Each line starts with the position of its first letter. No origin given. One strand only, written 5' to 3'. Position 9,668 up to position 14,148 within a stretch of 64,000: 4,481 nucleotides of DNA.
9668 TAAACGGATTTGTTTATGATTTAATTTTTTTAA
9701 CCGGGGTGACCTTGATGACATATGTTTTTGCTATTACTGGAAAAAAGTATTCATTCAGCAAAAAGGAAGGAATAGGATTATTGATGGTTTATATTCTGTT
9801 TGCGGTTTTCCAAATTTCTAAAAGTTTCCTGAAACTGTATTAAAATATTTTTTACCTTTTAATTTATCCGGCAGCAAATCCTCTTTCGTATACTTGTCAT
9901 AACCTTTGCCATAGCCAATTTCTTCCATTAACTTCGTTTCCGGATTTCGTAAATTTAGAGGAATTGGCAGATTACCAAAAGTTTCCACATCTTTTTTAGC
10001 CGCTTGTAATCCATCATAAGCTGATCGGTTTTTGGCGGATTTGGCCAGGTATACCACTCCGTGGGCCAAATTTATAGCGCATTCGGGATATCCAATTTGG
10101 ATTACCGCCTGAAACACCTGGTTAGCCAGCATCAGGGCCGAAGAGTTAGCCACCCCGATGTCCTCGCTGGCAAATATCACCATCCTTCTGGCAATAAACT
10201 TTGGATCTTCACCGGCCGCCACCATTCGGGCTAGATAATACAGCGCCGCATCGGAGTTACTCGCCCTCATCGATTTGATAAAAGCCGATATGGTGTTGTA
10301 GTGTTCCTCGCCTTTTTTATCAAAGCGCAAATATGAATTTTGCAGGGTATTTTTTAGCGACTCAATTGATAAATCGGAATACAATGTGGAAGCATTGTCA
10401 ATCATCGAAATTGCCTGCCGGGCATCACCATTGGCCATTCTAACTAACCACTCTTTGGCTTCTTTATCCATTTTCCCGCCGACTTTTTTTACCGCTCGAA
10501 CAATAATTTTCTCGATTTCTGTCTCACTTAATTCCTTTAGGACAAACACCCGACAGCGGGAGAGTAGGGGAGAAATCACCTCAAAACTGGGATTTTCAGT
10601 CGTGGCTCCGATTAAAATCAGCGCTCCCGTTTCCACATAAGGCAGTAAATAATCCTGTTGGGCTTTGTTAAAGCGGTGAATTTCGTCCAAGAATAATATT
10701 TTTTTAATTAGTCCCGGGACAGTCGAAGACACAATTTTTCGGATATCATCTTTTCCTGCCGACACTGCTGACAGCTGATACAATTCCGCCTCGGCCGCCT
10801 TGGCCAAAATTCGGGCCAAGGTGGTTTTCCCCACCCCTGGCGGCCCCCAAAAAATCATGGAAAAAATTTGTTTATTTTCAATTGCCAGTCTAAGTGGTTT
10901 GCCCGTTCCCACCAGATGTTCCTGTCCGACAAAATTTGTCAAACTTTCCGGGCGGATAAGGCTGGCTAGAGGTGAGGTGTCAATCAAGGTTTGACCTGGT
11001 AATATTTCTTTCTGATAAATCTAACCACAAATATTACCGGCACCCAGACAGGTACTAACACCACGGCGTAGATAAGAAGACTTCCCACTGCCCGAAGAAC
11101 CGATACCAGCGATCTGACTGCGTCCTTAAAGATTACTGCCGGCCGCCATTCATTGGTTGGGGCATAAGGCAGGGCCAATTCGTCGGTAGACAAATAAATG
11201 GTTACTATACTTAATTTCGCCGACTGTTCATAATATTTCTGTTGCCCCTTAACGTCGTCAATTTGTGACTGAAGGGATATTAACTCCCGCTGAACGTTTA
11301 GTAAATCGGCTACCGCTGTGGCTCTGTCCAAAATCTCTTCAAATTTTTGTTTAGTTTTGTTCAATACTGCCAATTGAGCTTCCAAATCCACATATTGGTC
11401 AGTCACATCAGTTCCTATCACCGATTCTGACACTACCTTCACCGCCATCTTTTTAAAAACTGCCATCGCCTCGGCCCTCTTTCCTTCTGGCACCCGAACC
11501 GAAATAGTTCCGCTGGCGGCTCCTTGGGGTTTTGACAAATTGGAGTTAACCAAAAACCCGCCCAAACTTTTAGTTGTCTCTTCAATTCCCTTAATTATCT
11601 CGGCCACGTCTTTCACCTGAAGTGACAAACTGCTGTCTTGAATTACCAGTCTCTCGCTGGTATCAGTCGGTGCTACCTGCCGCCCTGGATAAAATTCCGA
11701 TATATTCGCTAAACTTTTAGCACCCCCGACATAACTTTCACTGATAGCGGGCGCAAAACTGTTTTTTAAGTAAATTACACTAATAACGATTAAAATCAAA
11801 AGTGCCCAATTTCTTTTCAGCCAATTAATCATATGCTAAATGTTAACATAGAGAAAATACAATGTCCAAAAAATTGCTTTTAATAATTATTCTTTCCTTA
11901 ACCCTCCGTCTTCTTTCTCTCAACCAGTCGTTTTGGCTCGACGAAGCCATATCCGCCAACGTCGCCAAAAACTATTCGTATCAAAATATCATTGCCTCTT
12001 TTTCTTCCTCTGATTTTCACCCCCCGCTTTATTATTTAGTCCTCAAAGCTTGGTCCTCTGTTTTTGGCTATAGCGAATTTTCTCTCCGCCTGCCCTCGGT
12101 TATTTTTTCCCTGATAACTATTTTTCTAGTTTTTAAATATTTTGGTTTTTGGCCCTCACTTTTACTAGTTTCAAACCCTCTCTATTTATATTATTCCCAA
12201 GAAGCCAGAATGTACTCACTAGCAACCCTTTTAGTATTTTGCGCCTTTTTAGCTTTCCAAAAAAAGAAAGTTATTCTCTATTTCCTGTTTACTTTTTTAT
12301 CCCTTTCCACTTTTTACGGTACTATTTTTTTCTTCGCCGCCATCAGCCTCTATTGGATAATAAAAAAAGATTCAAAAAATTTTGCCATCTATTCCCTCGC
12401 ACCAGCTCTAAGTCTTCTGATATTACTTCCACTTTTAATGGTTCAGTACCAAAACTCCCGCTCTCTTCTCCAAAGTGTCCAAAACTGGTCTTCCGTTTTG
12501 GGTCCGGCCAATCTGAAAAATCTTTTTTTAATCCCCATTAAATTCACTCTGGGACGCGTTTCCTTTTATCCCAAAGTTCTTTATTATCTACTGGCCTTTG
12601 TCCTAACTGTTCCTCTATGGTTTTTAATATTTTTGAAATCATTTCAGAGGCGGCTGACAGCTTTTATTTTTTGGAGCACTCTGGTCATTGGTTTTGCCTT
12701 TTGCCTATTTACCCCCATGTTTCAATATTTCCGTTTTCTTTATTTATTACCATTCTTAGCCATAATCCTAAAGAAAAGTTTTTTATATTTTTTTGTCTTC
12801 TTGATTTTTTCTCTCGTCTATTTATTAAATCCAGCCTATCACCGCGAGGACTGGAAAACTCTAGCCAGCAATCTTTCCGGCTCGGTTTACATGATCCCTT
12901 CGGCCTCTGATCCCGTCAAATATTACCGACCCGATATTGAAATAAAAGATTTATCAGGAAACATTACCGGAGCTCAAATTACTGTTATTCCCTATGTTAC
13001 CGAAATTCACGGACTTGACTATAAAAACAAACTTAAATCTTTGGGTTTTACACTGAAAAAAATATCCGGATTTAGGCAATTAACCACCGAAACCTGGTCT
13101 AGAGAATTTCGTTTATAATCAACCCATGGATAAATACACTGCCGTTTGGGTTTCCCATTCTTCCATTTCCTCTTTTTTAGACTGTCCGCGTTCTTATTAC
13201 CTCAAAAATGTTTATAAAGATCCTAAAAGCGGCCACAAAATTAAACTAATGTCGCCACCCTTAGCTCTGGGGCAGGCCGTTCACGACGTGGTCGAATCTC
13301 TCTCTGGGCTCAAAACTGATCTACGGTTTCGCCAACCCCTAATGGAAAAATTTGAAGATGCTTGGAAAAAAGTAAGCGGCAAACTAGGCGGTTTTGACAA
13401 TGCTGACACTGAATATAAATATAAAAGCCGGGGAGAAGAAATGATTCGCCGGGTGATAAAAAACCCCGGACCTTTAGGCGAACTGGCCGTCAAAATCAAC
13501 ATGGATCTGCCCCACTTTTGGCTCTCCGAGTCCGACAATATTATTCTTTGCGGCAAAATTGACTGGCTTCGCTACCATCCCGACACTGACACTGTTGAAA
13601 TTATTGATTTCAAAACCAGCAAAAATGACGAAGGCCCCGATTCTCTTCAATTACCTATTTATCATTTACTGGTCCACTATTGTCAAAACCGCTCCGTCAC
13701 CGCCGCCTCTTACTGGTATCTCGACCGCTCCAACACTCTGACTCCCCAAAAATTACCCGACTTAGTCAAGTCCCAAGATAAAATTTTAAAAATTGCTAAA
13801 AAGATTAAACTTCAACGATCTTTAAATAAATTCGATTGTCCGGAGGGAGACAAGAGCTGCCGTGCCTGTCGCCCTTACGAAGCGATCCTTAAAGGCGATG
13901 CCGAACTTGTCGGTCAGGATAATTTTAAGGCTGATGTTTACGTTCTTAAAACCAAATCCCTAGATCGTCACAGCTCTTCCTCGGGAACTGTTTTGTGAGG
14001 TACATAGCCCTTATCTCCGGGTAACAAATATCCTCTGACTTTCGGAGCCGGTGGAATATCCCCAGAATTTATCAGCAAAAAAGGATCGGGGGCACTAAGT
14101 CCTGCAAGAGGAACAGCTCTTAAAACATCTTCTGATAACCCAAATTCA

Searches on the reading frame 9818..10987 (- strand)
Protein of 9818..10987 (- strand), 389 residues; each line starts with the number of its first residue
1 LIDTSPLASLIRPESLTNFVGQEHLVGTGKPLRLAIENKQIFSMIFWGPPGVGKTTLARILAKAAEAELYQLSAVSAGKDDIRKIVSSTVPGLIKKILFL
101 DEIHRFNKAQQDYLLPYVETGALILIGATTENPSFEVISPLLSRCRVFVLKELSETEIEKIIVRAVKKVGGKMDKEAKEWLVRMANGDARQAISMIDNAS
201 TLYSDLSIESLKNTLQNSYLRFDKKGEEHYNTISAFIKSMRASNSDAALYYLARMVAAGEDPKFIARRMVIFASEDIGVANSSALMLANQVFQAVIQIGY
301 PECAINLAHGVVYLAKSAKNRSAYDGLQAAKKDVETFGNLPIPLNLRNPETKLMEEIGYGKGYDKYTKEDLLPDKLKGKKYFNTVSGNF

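Call 76: search_protein_families(library=pfam, proteins=[window:9818-10987:-], max_evalue=0.001)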
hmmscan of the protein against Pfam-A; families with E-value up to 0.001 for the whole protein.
window:9818-10987:- (389 aa): 12 families
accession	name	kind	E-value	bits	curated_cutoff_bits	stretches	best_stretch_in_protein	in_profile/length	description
PF12002.13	MgsA_C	-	1.4e-48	165.4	27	1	243-384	2-150/167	MgsA AAA+ ATPase C terminal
PF16193.11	AAA_assoc_2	-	1.6e-20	73.6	34.3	1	172-241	6-81/81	AAA C-terminal domain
PF00004.35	AAA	-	2e-16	61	21.2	1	44-150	1-128/131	ATPase family associated with various cellular activities (AAA)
PF05496.18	RuvB_N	-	5.1e-15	56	27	1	11-128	1-119/159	Holliday junction DNA helicase RuvB P-loop domain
PF07728.20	AAA_5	-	5.8e-08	33.3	22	1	44-126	2-98/139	AAA domain (dynein-related subfamily)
PF20720.3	nSTAND3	-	4.5e-06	26.9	27.2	1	45-102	21-73/155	Novel STAND NTPase 3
PF00158.32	Sigma54_activat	-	3.3e-05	24.1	20.2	0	97-132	96-131/168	Sigma-54 interaction domain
PF01078.27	Mg_chelatase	-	8.9e-05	22.4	20.3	0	42-70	23-55/207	Magnesium chelatase, subunit ChlI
PF13173.12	AAA_14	-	0.00019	21.9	27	1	45-157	6-127/129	AAA domain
PF13401.12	AAA_22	-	0.00025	21.8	27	0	44-69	8-36/130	AAA domain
PF14532.12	Sigma54_activ_2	-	0.00056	20.6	25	0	46-120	26-95/138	Sigma-54 interaction domain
PF07724.20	AAA_2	-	0.00069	20.1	27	0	40-73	2-35/166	AAA domain (Cdc48 subfamily)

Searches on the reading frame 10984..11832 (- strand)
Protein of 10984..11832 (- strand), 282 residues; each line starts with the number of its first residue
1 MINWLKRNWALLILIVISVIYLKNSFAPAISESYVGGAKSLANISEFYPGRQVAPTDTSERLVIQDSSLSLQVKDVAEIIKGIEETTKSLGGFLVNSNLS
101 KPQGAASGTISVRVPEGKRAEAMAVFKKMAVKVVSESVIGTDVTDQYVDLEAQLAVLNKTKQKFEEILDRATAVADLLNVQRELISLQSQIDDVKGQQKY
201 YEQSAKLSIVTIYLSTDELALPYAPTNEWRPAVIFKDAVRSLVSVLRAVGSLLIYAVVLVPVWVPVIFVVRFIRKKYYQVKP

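Call 8: search_protein_families(library=pfam, proteins=[window:10984-11832:-], max_evalue=0.01)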
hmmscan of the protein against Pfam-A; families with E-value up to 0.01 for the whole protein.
window:10984-11832:- (282 aa): 1 family
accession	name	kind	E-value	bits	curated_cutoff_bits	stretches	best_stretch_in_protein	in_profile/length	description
PF14257.11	DUF4349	-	2.3e-39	135.4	27.7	1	61-270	1-211/213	Domain of unknown function (DUF4349)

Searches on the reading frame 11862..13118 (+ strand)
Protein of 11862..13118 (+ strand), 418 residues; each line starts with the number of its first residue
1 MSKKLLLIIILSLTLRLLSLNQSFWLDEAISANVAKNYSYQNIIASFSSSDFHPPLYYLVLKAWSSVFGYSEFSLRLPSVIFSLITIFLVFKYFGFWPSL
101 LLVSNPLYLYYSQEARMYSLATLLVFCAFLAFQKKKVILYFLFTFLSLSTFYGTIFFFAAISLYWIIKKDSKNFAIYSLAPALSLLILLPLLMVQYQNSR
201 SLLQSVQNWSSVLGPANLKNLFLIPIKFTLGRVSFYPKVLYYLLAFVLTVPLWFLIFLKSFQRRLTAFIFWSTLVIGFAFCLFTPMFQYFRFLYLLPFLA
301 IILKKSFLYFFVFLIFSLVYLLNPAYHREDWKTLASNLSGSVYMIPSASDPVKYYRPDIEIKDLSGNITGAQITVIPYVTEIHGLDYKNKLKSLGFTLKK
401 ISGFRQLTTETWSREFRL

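Call 8: search_protein_families(library=pfam, proteins=[window:11862-13118:+], max_evalue=0.01)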
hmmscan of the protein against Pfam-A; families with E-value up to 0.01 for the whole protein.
window:11862-13118:+ (418 aa): 1 family
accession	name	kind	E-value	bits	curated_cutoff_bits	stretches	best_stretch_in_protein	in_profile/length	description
PF13231.12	PMT_2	-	8.5e-05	23.2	26.1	1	53-192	2-158/160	Dolichyl-phosphate-mannose-protein mannosyltransferase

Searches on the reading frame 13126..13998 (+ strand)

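Call 8: search_protein_families(library=pfam, proteins=[window:13126-13998:+], max_evalue=0.01)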
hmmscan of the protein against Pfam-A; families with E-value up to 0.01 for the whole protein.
window:13126-13998:+ (290 aa): 2 families
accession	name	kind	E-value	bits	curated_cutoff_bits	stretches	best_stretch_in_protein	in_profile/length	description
PF12705.13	PDDEXK_1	-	1.2e-20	75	22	1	9-248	2-240/247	PD-(D/E)XK nuclease superfamily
PF01930.23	Cas_Cas4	-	0.0013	19.3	22.7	1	143-251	54-155/160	Domain of unknown function DUF83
